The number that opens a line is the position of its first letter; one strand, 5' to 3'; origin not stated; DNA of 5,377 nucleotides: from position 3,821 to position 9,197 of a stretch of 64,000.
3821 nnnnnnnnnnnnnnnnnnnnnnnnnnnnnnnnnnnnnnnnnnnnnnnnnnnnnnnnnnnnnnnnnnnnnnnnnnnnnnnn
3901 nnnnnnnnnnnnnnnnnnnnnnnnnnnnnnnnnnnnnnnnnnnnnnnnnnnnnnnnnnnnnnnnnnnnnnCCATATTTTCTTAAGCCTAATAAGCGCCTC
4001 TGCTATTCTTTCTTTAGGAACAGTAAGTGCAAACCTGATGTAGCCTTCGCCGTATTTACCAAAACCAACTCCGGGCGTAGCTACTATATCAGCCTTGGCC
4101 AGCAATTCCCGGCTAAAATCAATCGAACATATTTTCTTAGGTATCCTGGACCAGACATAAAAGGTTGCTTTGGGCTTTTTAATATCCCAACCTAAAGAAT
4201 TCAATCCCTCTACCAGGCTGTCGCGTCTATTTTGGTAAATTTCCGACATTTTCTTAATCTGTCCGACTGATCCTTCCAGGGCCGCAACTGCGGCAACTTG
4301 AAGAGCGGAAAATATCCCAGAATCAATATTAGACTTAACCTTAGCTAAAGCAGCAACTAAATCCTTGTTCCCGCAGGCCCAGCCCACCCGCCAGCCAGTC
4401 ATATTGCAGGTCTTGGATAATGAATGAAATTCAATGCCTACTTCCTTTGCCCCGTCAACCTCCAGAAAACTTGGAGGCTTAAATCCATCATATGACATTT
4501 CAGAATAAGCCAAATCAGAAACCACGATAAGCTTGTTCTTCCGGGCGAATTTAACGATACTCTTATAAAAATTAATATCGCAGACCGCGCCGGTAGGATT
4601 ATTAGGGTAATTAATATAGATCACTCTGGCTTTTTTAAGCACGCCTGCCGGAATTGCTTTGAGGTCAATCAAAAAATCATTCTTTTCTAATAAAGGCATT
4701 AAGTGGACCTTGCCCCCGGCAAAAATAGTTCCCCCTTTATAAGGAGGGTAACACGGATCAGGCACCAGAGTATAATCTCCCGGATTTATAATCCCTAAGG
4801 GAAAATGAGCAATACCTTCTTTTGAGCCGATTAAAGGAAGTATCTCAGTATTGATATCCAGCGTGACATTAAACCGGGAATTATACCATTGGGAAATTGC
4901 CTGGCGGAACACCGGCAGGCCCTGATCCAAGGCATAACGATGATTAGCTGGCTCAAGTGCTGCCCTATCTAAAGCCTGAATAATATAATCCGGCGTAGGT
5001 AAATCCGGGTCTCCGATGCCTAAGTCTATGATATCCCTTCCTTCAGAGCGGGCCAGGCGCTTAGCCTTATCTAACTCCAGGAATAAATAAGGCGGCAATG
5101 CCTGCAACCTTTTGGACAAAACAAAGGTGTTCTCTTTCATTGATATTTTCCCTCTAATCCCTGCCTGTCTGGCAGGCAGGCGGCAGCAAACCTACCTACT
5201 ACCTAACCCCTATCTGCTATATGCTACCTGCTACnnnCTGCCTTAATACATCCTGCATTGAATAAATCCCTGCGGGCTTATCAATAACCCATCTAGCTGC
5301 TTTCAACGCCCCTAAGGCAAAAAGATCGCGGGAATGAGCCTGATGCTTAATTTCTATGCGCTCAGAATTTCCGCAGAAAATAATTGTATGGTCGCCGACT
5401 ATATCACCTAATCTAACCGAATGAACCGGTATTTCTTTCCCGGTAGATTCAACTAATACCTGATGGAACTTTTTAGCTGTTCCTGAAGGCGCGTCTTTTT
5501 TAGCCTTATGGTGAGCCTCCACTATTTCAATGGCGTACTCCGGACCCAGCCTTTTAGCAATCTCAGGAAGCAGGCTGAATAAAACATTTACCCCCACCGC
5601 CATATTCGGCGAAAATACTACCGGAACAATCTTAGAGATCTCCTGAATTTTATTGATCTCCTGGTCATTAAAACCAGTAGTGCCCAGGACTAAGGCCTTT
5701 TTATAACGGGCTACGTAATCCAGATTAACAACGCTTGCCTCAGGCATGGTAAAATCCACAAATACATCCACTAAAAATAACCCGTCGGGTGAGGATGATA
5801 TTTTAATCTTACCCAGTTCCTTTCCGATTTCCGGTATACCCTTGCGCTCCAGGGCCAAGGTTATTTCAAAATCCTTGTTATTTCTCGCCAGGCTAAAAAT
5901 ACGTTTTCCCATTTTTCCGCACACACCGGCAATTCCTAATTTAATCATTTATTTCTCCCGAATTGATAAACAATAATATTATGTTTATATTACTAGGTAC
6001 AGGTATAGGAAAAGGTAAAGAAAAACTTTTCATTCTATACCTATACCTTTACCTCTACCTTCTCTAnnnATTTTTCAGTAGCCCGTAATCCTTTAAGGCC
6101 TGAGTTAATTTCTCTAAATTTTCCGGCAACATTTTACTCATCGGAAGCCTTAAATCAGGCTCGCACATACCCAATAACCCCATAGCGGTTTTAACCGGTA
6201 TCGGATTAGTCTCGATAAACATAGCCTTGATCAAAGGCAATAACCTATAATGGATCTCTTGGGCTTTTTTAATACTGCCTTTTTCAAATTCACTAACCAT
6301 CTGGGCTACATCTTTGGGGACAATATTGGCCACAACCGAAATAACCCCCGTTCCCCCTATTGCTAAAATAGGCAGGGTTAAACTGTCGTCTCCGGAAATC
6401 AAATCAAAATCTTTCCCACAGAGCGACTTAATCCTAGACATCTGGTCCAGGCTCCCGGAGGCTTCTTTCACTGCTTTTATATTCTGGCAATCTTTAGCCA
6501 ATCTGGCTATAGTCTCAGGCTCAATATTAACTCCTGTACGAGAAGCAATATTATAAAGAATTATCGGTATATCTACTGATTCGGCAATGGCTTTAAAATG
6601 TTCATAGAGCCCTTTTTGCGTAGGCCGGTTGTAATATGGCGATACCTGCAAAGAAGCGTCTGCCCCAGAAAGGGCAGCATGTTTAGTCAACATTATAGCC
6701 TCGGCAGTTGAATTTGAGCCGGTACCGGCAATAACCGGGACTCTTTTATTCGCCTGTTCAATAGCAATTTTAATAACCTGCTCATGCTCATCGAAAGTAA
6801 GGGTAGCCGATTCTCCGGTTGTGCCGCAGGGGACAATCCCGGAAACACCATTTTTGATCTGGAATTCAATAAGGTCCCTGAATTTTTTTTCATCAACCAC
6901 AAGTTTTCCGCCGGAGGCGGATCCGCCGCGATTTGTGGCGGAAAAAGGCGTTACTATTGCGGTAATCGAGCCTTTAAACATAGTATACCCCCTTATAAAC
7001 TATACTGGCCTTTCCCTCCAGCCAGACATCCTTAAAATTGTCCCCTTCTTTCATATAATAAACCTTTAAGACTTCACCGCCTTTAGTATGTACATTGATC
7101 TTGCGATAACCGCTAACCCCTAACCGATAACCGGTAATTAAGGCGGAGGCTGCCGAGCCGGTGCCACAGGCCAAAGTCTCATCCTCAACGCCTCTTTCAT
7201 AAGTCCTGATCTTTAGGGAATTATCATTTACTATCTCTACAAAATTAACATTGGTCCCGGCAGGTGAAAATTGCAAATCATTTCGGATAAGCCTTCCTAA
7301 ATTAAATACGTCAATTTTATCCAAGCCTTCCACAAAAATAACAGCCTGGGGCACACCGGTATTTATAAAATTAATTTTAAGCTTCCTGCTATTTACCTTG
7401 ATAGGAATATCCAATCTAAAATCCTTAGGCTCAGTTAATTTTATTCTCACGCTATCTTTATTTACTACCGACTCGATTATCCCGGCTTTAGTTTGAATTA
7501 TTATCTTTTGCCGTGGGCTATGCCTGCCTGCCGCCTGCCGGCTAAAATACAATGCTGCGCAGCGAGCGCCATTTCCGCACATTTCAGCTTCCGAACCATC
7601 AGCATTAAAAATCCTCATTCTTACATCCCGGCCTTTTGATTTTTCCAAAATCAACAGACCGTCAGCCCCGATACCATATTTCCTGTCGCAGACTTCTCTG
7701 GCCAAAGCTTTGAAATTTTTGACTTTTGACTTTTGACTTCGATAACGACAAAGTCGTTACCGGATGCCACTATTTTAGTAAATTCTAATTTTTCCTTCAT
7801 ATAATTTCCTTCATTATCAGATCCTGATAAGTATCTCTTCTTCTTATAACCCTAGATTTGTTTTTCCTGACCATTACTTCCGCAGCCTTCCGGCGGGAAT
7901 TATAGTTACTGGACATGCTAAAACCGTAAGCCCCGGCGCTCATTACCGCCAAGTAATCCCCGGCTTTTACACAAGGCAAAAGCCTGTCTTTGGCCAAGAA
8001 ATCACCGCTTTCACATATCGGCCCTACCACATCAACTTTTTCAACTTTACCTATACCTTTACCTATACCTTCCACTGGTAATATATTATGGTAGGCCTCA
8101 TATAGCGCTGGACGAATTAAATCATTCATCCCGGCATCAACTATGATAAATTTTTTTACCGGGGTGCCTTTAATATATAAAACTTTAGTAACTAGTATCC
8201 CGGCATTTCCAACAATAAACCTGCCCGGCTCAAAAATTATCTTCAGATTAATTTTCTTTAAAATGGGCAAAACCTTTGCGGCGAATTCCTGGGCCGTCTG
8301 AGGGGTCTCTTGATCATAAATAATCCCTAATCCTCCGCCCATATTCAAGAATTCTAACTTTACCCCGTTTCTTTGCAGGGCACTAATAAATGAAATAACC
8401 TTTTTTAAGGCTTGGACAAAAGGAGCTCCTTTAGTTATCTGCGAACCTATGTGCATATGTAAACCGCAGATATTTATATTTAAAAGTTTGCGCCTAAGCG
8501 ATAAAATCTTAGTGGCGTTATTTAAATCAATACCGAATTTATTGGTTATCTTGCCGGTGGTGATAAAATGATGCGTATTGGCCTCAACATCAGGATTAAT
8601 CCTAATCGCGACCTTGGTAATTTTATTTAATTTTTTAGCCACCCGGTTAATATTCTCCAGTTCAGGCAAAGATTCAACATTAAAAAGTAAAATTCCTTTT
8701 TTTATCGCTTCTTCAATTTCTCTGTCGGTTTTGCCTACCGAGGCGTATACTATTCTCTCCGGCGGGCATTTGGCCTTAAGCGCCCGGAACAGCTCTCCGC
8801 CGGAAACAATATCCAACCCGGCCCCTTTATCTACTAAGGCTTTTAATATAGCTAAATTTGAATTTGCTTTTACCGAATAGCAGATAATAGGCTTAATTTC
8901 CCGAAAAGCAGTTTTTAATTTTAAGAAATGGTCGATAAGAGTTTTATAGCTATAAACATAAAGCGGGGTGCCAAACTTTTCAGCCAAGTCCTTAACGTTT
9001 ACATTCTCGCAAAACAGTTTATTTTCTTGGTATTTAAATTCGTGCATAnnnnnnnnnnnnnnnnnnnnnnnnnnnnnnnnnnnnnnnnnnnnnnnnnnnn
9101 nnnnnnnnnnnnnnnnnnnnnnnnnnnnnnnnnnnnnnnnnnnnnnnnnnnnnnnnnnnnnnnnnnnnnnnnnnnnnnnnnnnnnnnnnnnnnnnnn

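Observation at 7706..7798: dapF is interrupted by a 7-bp tandem repeat (TTTTGAC)x3: frameshift, possible phase-variable or pseudogenised essential gene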

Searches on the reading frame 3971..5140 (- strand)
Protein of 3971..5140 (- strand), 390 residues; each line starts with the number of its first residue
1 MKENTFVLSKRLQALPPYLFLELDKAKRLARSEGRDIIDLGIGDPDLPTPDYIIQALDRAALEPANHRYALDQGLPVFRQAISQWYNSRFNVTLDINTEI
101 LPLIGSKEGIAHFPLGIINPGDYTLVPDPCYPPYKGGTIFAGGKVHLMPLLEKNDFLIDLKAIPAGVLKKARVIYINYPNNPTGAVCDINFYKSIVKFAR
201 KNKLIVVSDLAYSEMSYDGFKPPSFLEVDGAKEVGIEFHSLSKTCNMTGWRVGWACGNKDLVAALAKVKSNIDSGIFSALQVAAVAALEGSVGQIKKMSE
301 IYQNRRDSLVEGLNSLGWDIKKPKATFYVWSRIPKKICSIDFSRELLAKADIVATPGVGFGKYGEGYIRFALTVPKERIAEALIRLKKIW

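Call 58: search_protein_families(library=ncbifam, proteins=[window:3971-5140:-], max_evalue=1e-10)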
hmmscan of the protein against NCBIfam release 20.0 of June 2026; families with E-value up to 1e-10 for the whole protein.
window:3971-5140:- (390 aa): 58 families (the best 25 are shown)
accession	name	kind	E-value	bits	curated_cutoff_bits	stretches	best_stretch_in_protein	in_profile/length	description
NF006756.0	PRK09276.1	subfamily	1.2e-175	584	507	1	7-389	3-385/387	LL-diaminopimelate aminotransferase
TIGR03540.1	DapC_direct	equivalog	2.8e-173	576.2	593.25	1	8-388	2-382/383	LL-diaminopimelate aminotransferase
NF004611.0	PRK05942.1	equivalog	6.9e-136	453.3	628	1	9-388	9-388/394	aspartate aminotransferase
NF005977.0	PRK08068.1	subfamily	7.8e-129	430.3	494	1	6-389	3-386/391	transaminase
NF006033.0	PRK08175.1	equivalog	1.1e-127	426.4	647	1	10-389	11-393/407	alanine transaminase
NF005815.0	PRK07681.1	equivalog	1.7e-125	419.2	545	1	5-388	2-384/399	LL-diaminopimelate aminotransferase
NF006604.0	PRK09148.1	equivalog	1.1e-124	416.6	648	1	10-388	6-387/406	LL-diaminopimelate aminotransferase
NF005613.0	PRK07366.1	equivalog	1.7e-123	412.5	486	1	8-388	3-386/391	LL-diaminopimelate aminotransferase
NF006387.0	PRK08636.1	equivalog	2.9e-116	388.8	675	1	10-388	8-396/403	LL-diaminopimelate aminotransferase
NF004937.0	PRK06290.1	equivalog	4.4e-98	328.7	585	1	18-350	25-364/410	LL-diaminopimelate aminotransferase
NF041364.1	GntC_guanitoxin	equivalog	5.2e-82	275.6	415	1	38-388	1-355/356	guanitoxin biosynthesis PLP-dependent (S)-gamma-hydroxy-L-arginine cyclodehydratase GntC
TIGR03537.1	DapC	equivalog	4.4e-80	269.2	453.6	1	37-388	2-349/350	succinyldiaminopimelate transaminase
NF006229.0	PRK08361.1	equivalog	8.1e-67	225.9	624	1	33-388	31-386/391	aspartate aminotransferase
NF041091.1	asp_aminotase_Arch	equivalog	1e-65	222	550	1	10-388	2-373/376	aspartate aminotransferase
NF005588.0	PRK07309.1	equivalog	1.1e-64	218.8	576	1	33-388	28-384/391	pyridoxal phosphate-dependent aminotransferase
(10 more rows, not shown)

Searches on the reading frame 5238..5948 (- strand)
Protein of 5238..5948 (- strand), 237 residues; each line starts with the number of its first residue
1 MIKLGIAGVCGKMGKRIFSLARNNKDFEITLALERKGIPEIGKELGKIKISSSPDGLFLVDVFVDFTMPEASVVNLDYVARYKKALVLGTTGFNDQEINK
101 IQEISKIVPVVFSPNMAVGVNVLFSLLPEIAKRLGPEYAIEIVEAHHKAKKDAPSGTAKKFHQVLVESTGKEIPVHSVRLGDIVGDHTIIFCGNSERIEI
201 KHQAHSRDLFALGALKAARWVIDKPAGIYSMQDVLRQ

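Call 58: search_protein_families(library=ncbifam, proteins=[window:5238-5948:-], max_evalue=1e-10)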
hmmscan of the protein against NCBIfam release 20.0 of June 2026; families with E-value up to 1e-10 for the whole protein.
window:5238-5948:- (237 aa): 2 families
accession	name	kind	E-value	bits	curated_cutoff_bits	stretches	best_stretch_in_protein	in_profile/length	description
TIGR00036.1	dapB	equivalog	2.2e-65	220.9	122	2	1-172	1-186/270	4-hydroxy-tetrahydrodipicolinate reductase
TIGR02130.1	dapB_plant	equivalog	3.3e-13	49.3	294.55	0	62-160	72-171/275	dihydrodipicolinate reductase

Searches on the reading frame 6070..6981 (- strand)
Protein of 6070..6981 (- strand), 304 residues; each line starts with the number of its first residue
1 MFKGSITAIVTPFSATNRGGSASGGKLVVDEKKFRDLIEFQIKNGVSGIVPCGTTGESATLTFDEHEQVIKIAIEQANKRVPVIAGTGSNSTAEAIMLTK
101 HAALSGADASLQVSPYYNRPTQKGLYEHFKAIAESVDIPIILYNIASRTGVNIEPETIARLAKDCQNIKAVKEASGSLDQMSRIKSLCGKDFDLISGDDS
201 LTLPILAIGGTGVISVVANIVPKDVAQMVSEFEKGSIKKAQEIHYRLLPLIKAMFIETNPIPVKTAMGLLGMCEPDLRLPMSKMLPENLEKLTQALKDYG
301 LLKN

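Call 58: search_protein_families(library=ncbifam, proteins=[window:6070-6981:-], max_evalue=1e-10)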
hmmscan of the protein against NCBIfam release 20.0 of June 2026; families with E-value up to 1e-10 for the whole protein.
window:6070-6981:- (304 aa): 7 families
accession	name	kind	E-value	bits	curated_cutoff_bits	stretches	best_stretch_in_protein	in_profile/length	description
TIGR00674.1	dapA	equivalog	2.7e-114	380.9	206.15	1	4-298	1-285/286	4-hydroxy-tetrahydrodipicolinate synthase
TIGR02313.1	HpaI-NOT-DapA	exception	1.1e-93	313.3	396.7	1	2-303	1-293/294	2,4-dihydroxyhept-2-ene-1,7-dioic acid aldolase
NF003164.0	PRK04147.1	equivalog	5.8e-41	140.7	281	1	28-299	20-290/294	N-acetylneuraminate lyase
NF002958.0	PRK03620.1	subfamily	8.4e-39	133.2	278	1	28-298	27-298/307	5-dehydro-4-deoxyglucarate dehydratase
TIGR00683.1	nanA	equivalog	1.9e-36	125.9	382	1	28-293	17-286/293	N-acetylneuraminate lyase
TIGR03249.1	KdgD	equivalog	3.1e-36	125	373.95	1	28-298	25-297/299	5-dehydro-4-deoxyglucarate dehydratase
NF040954.1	Arch_KDGaldase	equivalog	9.8e-26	90.7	390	1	7-246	5-227/288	bifunctional 2-dehydro-3-deoxy-phosphogluconate/2-dehydro-3-deoxy-6-phosphogalactonate aldolase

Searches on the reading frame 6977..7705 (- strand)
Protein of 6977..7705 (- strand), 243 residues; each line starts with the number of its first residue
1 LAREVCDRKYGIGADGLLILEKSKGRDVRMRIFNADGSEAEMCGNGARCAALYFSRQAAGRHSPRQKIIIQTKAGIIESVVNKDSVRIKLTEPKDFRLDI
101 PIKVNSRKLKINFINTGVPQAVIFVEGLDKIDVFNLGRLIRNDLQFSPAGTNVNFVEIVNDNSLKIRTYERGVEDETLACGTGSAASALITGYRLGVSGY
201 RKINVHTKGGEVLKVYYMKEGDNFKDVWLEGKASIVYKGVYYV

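Call 7: search_protein_families(library=ncbifam, proteins=[window:6977-7705:-], max_evalue=0.01)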
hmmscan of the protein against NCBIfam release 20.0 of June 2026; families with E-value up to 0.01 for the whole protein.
seq(243 aa): 3 families
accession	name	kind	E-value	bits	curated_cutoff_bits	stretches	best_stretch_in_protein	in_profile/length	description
TIGR00652.1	DapF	equivalog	1.7e-64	217.8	114.65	1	2-241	31-268/270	diaminopimelate epimerase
NF038284.1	bifunc_DapF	exception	8.3e-50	169.5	350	1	14-231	43-252/254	bifunctional diaminopimelate epimerase/glutamate racemase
TIGR00654.1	PhzF_family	subfamily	0.00016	21.1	76.2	1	21-236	52-291/298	PhzF family phenazine biosynthesis isomerase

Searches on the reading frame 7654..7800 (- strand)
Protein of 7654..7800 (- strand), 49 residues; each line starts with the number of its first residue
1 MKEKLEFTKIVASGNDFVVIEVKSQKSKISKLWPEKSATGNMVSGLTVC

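Call 7: search_protein_families(library=ncbifam, proteins=[window:7654-7800:-], max_evalue=0.01)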
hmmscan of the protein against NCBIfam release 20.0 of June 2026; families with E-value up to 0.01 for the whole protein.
seq(49 aa): 0 families

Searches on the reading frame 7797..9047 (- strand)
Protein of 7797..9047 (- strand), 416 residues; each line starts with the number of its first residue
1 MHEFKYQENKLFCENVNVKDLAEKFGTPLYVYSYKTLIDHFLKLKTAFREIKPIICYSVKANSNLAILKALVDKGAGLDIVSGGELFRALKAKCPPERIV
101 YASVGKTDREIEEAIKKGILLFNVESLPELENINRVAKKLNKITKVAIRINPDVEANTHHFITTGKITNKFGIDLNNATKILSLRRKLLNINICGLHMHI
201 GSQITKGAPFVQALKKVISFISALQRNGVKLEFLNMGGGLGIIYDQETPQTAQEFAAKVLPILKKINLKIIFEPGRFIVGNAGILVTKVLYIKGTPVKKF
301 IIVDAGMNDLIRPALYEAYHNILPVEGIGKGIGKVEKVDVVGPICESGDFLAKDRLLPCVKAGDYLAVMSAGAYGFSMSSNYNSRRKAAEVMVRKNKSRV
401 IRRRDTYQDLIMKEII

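Call 51: find_encoding_contigs(protein=window:7797-9047:-, flank=1500, max_places=4)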
Protein window:7797-9047:- (416 aa): no gene with exactly this product is on record in the collection.

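Call 52: list_cluster_members(proteins=[P0001, window:7654-7800:-, window:7800-9047:-, window:6070-6981:-])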
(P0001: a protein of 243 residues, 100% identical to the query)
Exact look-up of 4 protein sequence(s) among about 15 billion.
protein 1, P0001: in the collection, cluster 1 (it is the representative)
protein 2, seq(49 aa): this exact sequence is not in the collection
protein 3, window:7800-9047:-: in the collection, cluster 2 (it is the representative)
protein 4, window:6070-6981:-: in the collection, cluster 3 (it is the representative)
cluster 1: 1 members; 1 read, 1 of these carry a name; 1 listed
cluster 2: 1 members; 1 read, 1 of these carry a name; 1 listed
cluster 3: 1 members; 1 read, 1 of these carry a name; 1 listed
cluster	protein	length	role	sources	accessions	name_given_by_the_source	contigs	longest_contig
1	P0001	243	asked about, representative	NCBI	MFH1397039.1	MAG: diaminopimelate epimerase [Candidatus Omnitrophota bacterium]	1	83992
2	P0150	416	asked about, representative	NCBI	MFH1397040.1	MAG: diaminopimelate decarboxylase [Candidatus Omnitrophota bacterium]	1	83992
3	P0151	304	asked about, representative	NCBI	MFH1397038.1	MAG: 4-hydroxy-tetrahydrodipicolinate synthase [Candidatus Omnitrophota bacterium]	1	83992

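Call 58: search_protein_families(library=ncbifam, proteins=[window:7800-9047:-], max_evalue=1e-10)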
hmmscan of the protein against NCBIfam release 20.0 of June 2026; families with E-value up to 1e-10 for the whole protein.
window:7800-9047:- (416 aa): 7 families
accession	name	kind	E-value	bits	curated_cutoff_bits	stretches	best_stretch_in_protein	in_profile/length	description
TIGR01048.1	lysA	equivalog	5.1e-158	525.9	297.9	1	7-414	5-416/417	diaminopimelate decarboxylase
NF006515.0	PRK08961.1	equivalog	1.1e-73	248.6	802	1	24-393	500-859/861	bifunctional aspartate kinase/diaminopimelate decarboxylase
NF052544.1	OrLyDeCDokD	equivalog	2.1e-72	244.2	700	1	4-415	19-460/461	ornithine/lysine decarboxylase DokD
TIGR03099.1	dCO2ase_PEP1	hypoth_equivalog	3.9e-68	230.3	478.45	1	4-393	1-398/398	pyridoxal-dependent decarboxylase, exosortase A system-associated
NF041039.1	FslC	exception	2.4e-29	102.4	500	1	16-406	17-417/418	rhizoferrin biosystnesis N-citrylornithine decarboxylase FslC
TIGR01273.1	speA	equivalog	1.2e-22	80.2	624.1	1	56-296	94-355/624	arginine decarboxylase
NF003763.0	PRK05354.1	equivalog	1.5e-22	79.9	369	1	56-298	101-365/636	biosynthetic arginine decarboxylase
